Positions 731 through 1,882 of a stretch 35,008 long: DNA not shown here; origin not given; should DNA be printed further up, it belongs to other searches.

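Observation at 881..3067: PARIS-like two-gene module (ABC ATPase plus DUF4435/TOPRIM protein) as cargo of an archaeal mobile element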

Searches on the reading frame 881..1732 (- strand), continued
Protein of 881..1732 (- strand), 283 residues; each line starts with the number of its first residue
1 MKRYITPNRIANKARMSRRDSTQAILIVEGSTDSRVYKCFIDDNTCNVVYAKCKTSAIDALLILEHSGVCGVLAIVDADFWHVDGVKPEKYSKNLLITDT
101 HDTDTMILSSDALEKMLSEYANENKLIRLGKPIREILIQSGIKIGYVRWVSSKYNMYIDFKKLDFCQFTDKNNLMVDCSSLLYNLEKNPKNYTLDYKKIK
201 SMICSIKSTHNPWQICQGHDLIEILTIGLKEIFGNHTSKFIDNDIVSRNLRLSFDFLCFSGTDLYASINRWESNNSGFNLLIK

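Call 17: find_related_loci(query=A1, collection=genome_contigs, flank=6000)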
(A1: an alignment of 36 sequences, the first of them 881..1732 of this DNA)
Query A1 (283 aa) in genome_contigs; peptide patterns used: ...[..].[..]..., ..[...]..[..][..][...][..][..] (x = any residue, [..] = any of these).
373 stretches matched a pattern; 270 encode a relative of the query (tblastn E <= 1e-3); the best 80 are kept; 80 distinct loci.
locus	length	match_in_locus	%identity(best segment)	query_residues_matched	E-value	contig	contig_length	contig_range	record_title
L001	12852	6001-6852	53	1-283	7e-95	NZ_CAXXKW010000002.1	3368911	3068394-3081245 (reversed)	MAG: uncultured Methanolobus sp. isolate 63462039-51cf-4655-9c85-af1f4e349c88 contig_2, whole genome shotgun sequence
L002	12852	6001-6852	52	1-283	2e-93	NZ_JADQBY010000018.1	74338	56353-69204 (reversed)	MAG: Methanolobus sp. isolate Soudan_27 NODE_189_length_74338_cov_106.279553, whole genome shotgun sequence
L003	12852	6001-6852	52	1-283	7e-93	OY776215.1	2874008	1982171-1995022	MAG: uncultured Methanolobus sp. isolate 56865bd2-6141-42f0-955c-5236203a12ea genome assembly, chromosome: 1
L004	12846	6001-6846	43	1-281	3e-80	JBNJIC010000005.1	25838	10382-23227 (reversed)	MAG: Halobacteriota archaeon isolate Y22_0dBSd3.bin.120 NODE_1331_length_25838_cov_3.799759, whole genome shotgun sequen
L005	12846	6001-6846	44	1-281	2e-79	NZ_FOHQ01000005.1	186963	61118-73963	Methanococcoides vulcani strain SLH 33, whole genome shotgun sequence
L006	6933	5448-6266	48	10-281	4e-79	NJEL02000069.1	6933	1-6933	MAG: Methanosarcinales archaeon ex4572_44 ex4572_44_scaffold_30665, whole genome shotgun sequence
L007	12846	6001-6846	43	1-281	1e-77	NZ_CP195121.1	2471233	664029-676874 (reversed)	Methanococcoides sp. FTZ1 chromosome, complete genome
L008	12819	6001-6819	47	10-281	2e-76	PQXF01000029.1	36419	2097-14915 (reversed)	MAG: Candidatus Methanogaster sp. isolate E20ANME2 NODE_29_length_36419_cov_34.5483, whole genome shotgun sequence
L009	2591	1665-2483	46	10-281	9e-77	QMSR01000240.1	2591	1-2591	MAG: Thermoplasmata archaeon isolate B87_G9 B87_Guay9_scaffold_106132, whole genome shotgun sequence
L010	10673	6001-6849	42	1-278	2e-73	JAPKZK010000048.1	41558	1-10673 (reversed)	MAG: Candidatus Aminicenantes bacterium isolate LacPavin_0920_SED2_MAG_46_26 LacPavin_0920_SED2_scaffold_2087077, whole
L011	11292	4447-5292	41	1-281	2e-73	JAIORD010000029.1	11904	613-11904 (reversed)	MAG: Methanococcoides sp. isolate SMBSF09 20072_Bin_1_contigs_1_c_000000000772, whole genome shotgun sequence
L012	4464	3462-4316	44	1-281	8e-73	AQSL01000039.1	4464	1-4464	Candidatus Latescibacter anaerobius SCGC AAA252-E07 A252E7DRAFT_contig_125_0.126_C, whole genome shotgun sequence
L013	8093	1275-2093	46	10-281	2e-72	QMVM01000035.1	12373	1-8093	MAG: Methanosarcinales archaeon isolate B131_G9 B131_Guay9_scaffold_05378, whole genome shotgun sequence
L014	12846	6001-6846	41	1-281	2e-71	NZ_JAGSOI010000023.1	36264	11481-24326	Methanococcoides seepicolus strain LLY Scaffold23, whole genome shotgun sequence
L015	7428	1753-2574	45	10-281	4e-71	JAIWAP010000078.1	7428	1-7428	MAG: Methanobacteriota archaeon isolate SFP3_US_04_8 NODE_4584_length_7428_cov_30.372176, whole genome shotgun sequence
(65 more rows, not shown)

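Call 18: find_encoding_contigs(protein=window:881-1732:-, flank=10000, max_places=4)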
Protein window:881-1732:- (283 aa): 1 contig read that carries it; 1 place shown.
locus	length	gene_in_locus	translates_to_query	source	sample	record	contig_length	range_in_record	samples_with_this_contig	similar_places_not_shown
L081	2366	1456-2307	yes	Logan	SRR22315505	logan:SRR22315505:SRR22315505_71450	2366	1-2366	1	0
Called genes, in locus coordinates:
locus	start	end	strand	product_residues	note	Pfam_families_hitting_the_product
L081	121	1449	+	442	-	PF13175:AAA_15, PF13476:AAA_23, PF13304:AAA_21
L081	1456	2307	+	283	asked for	-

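Call 22: search_protein_representatives(protein=window:881-1732:-)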
Query: 283 residues. Proteins with E-value up to 0.001 (for the whole library): 2495; up to 1e-10: 1615; up to 1e-30: 432. The best 150 are listed.
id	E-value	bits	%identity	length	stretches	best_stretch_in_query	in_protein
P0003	3.2e-96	338.2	57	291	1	1-282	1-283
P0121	5.2e-66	239.1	43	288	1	1-279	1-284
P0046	1.2e-61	224.8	43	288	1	1-281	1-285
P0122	3.0e-61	223.4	42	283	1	1-281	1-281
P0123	9.8e-58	211.9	39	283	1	4-281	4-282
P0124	1.6e-57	211.3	42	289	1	1-280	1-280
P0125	1.8e-57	211.0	40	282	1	1-280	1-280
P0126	1.9e-57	211.0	40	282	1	1-281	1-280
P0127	4.9e-57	209.6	44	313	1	10-281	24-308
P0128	9.3e-57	208.7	39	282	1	1-281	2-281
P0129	1.5e-56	208.0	40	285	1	10-281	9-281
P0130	1.6e-56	207.9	36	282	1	1-280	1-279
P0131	5.8e-56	206.1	40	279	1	1-281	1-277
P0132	1.1e-55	205.1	42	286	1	1-281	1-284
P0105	1.9e-55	204.4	39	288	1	1-280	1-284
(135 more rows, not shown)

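Call 23: predict_structure(alignment_id=A1)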
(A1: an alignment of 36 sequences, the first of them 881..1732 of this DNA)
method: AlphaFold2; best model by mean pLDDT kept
length: 283 residues; sequences in the alignment: 36
mean_pLDDT: 93.5   pTM: 0.90
mean pLDDT of the five models: 93.5, 93.3, 93.3, 93.2, 93.1
residues with pLDDT >= 90: 235; 70-90: 45; 50-70: 2; < 50: 1
segments of 3 or more residues with pLDDT < 50: none
pLDDT, mean of each block of 10 residues (from residue 1): 78 90 95 95 95 97 97 98 96 98 98 96 95 96 95 90 93 94 90 84 83 96 97 88 94 97 98 96 92
secondary structure, 60 per line:
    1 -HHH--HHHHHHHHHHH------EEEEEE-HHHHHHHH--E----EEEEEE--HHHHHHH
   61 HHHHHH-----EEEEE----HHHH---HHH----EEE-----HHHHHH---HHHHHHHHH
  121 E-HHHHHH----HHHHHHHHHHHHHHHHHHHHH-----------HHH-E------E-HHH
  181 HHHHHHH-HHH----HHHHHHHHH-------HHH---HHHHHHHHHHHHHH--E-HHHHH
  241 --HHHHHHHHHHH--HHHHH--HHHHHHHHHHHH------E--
elements in order: H7-17 E24-29 H31-38 E46-51 H54-66 E72-76 H81-84 E95-97 H103-108 H112-120 H123-128 H133-153 H178-187 H196-204 H218-231 H236-240 H243-253 H256-260 H263-274

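Call 25: fold_search(model_id=the predicted structure, library=pdb)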
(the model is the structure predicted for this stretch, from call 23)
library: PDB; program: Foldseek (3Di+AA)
matches with E <= 10: 471; with E <= 0.001: 2
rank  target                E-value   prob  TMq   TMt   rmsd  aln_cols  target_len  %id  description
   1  8ux9_A                1.5e-04  1.00  0.48  0.45   8.3       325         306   13  Asymmetric unit of the PARIS Immune Complex at 3.2 Angstrom Resolution (released 2024-09-18)
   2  8v46_D                8.8e-04  1.00  0.48  0.45   8.3       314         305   15  CryoEM structure of AriA-AriB complex (Form I) (released 2024-06-26)
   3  8j2x                  3.6e-01  0.11  0.21  0.18  16.9       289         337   12  Saccharothrix syringae photocobilins protein, light state (released 2024-04-10)
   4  2fcj_B                4.0e-01  0.44  0.19  0.37   4.7        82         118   18  Structure of small TOPRIM domain protein from Bacillus stearothermophilus. (released 2006-01-24)
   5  6zj2_B                5.9e-01  0.07  0.18  0.23  14.5       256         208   10  Structure of RcsB from Salmonella enterica serovar Typhimurium bound to promoter rprA in the presence of phosphomimeti (released 2021-02-17)
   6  3nuh_B                5.9e-01  0.04  0.16  0.13  21.6       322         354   10  A domain insertion in E. coli GyrB adopts a novel fold that plays a critical role in gyrase function (released 2010-08-11)
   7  2fcj_A                6.2e-01  0.51  0.20  0.41   4.3        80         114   16  Structure of small TOPRIM domain protein from Bacillus stearothermophilus. (released 2006-01-24)
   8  9y83_B                6.9e-01  0.16  0.21  0.19  12.8       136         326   14  Crystal structure of Ornithine carbamoyltransferase from Burkholderia xenovorans (released 2025-09-24)
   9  1va4_A                8.2e-01  0.07  0.18  0.19  15.1       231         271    9  Pseudomonas fluorescens aryl esterase (released 2004-07-06)
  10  5o8z_B                8.2e-01  0.06  0.19  0.23  15.6       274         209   11  Conformational dynamism for DNA interaction in Salmonella typhimurium RcsB response regulator. (released 2017-11-15)
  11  2n3z_MODEL_1_A        8.6e-01  0.28  0.17  0.39   5.4        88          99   15  Solution NMR Structure of de novo designed protein, Rossmann2x2 Fold, Northeast Structural Genomics Consortium (released 2015-09-16)
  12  3ag5_B                8.6e-01  0.02  0.11  0.11  18.5       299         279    8  Crystal Structure of Pantothenate Synthetase from Staphylococcus aureus (released 2010-07-21)
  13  7z9c_B                9.1e-01  0.13  0.20  0.15  12.6       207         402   12  E.coli gyrase holocomplex with 217 bp DNA and albicidin (released 2023-02-15)
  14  2fcj_C                9.6e-01  0.51  0.21  0.43   4.2        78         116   14  Structure of small TOPRIM domain protein from Bacillus stearothermophilus. (released 2006-01-24)
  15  2i5r_C                9.6e-01  0.30  0.19  0.38   4.6        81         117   20  Structure of small Toprim domain-containing protein from B. stearothermophilus in complex with Mg2+ (released 2007-07-03)
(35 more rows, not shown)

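Call 31: search_protein_families(library=pfam, alignment_id=A1, max_evalue=0.01)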
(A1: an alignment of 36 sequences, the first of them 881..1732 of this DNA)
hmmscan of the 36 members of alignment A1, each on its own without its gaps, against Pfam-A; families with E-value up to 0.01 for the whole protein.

A. member 1, window:881-1732:- (283 aa): 0 families

B. families by the number of members that match (of 36 scanned): 5 families
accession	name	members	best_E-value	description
PF14491.11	DUF4435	31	5.7e-22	Protein of unknown function (DUF4435)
PF11536.14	DUF3226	10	0.0018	Protein of unknown function (DUF3226)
PF20469.4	OLD-like_TOPRIM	4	0.0028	Overcoming lysogenization defect protein-like, TOPRIM domain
PF21180.3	TOP6A-Spo11_Toprim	1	0.0029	Topoisomerase 6 subunit A/Spo11, Toprim domain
PF24217.1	DUF7436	1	0.0099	Family of unknown function (DUF7436)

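Call 62: find_related_loci(query=A1, collection=viral_contigs, flank=8000)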
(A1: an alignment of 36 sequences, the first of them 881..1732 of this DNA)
Query A1 (283 aa) in viral_contigs; peptide patterns used: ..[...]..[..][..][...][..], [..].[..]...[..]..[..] (x = any residue, [..] = any of these).
76 stretches matched a pattern; 1 encode a relative of the query (tblastn E <= 1e-3); 1 distinct loci.
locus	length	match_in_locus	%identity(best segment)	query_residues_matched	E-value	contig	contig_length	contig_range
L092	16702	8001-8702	25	6-237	2e-11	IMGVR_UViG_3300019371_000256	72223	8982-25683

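Call 70: search_protein_families(library=pfam, proteins=[L001:285-4586:+, L001:6891-7523:+, L001:8762-11422:+, L001:11477-12661:-, L005:3234-4361:+, L005:6877-7851:-, L005:7964-9643:-, L005:10164-11915:-, L008:1880-4372:-, L008:8110-9366:-], max_evalue=0.00001)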
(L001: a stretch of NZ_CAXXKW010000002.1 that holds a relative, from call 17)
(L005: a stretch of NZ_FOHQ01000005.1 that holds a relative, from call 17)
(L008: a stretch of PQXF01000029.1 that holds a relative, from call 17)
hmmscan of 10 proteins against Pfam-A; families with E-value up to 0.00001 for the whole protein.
L001:285-4586:+ (1433 aa): 8 families
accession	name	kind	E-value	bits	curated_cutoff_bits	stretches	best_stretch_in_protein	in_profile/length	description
PF07678.20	TED_complement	-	1.8e-77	261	22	1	929-1223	11-310/312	A-macroglobulin TED domain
PF00207.28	A2M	-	1.1e-27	96.1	21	1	736-825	1-92/92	Alpha-2-macroglobulin family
PF07703.20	A2M_BRD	-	1.2e-24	87.6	22.7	1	483-612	2-140/140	Alpha-2-macroglobulin bait region domain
PF01835.25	MG2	-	1.4e-22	80.3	32.8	1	173-263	2-96/96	MG2 domain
PF07677.20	A2M_recep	-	1.5e-14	54.8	21.7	1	1339-1423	2-90/95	A-macroglobulin receptor binding domain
PF17791.7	MG3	-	5.3e-14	52.7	23.1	1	265-336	1-75/84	Macroglobulin domain MG3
PF17789.7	MG4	-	3.8e-07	30.7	24.7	0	389-466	7-79/95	Macroglobulin domain MG4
PF13243.12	SQHop_cyclase_C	-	5.5e-06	26.1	26.1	0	1014-1103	189-277/319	Squalene-hopene cyclase C-terminal domain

L001:6891-7523:+ (210 aa): 0 families

L001:8762-11422:+ (886 aa): 5 families
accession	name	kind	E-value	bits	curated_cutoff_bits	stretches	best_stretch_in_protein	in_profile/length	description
PF00488.27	MutS_V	-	2.7e-83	279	30.2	1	623-811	2-188/188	MutS domain V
PF05192.23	MutS_III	-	4.4e-51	174.4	34.1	1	276-570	2-194/194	MutS domain III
PF01624.25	MutS_I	-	1.2e-44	151.6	20.6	1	5-117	1-112/113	MutS domain I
PF05190.23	MutS_IV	-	1.4e-31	109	22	1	439-529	1-91/92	MutS family domain IV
PF05188.22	MutS_II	-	2.7e-29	102.7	25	1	126-259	1-133/133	MutS domain II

L001:11477-12661:- (394 aa): 3 families
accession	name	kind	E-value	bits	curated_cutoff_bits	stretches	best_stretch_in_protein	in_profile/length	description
PF07690.21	MFS_1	-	4.3e-49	167.7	33.4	1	15-352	1-346/347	Major Facilitator Superfamily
PF00083.30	Sugar_tr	-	5.5e-08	32.6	22.3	1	49-187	50-194/452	Sugar (and other) transporter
PF13347.12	MFS_2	-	9.2e-06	24.9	27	0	23-131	237-347/427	MFS/sugar transport protein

L005:3234-4361:+ (375 aa): 1 family
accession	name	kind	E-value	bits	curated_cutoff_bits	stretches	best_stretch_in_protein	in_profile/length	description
PF00180.25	Iso_dh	-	8.9e-92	308.4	27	1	5-368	1-348/348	Isocitrate/isopropylmalate dehydrogenase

L005:6877-7851:- (324 aa): 2 families
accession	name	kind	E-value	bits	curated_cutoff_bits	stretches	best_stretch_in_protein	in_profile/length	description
PF01995.21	NRD1_2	-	2.3e-91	305.7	25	1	85-322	1-237/238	NrpR regulatory domains NRD1 and 2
PF08461.16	HTH_12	-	1.4e-30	105.4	21.4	1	11-76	1-66/66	Ribonuclease R winged-helix domain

L005:7964-9643:- (559 aa): 2 families
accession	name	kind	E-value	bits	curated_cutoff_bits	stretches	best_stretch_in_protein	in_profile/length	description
PF03109.22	ABC1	-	3.4e-85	285.5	22.9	1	98-343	1-243/244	ABC1 atypical kinase-like domain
PF00069.31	Pkinase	-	4.3e-06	26.8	31.7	1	222-320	53-151/263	Protein kinase domain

L005:10164-11915:- (583 aa): 4 families
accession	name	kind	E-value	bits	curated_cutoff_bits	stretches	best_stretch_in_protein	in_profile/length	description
PF00005.33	ABC_tran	-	2.7e-52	177.5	25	2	29-188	1-136/137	ABC transporter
PF13304.12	AAA_21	-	2.7e-08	34.7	27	0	42-87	2-59/304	AAA domain, putative AbiEii toxin, Type IV TA system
PF13555.12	AAA_29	-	7.8e-07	29.2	27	0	29-58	12-45/61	P-loop containing region of AAA domain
PF13558.12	SbcC_Walker_B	-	5.3e-06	27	27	0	466-514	28-89/90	SbcC/RAD50-like, Walker B motif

L008:1880-4372:- (830 aa): 2 families
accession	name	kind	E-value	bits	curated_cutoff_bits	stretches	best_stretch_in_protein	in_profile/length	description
PF00521.26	DNA_topoisoIV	-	2.7e-168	560.8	31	1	42-480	1-431/432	DNA gyrase/topoisomerase IV, subunit A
PF03989.18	DNA_gyraseA_C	-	5.9e-77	253.4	27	6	767-813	1-47/48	DNA gyrase C-terminal domain, beta-propeller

L008:8110-9366:- (418 aa): 7 families
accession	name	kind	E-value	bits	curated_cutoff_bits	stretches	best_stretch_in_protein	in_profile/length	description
PF09079.17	Cdc6_C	-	7.3e-27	93.6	25.1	1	294-393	1-94/96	CDC6, C terminal winged helix domain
PF22703.2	Cdc6_lid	-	6e-25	87.3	27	1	219-285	2-68/68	Cdc6 AAA+ ATPase-type lid domain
PF13191.12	AAA_16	-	1e-10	42.8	32.6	1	35-172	2-160/167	AAA ATPase domain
PF13401.12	AAA_22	-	1.3e-10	42.2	27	1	57-183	4-122/130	AAA domain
PF22606.2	Cdc6-ORC-like_ATPase_lid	-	8.8e-10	38.8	27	1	212-270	1-59/60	Cdc6/ORC-like, ATPase lid domain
PF01637.24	ATPase_2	-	3.4e-07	30.7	33.2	1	38-169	4-137/225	ATPase domain predominantly from Archaea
PF00004.35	AAA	-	5.6e-06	27.3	21.2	0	61-199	1-119/131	ATPase family associated with various cellular activities (AAA)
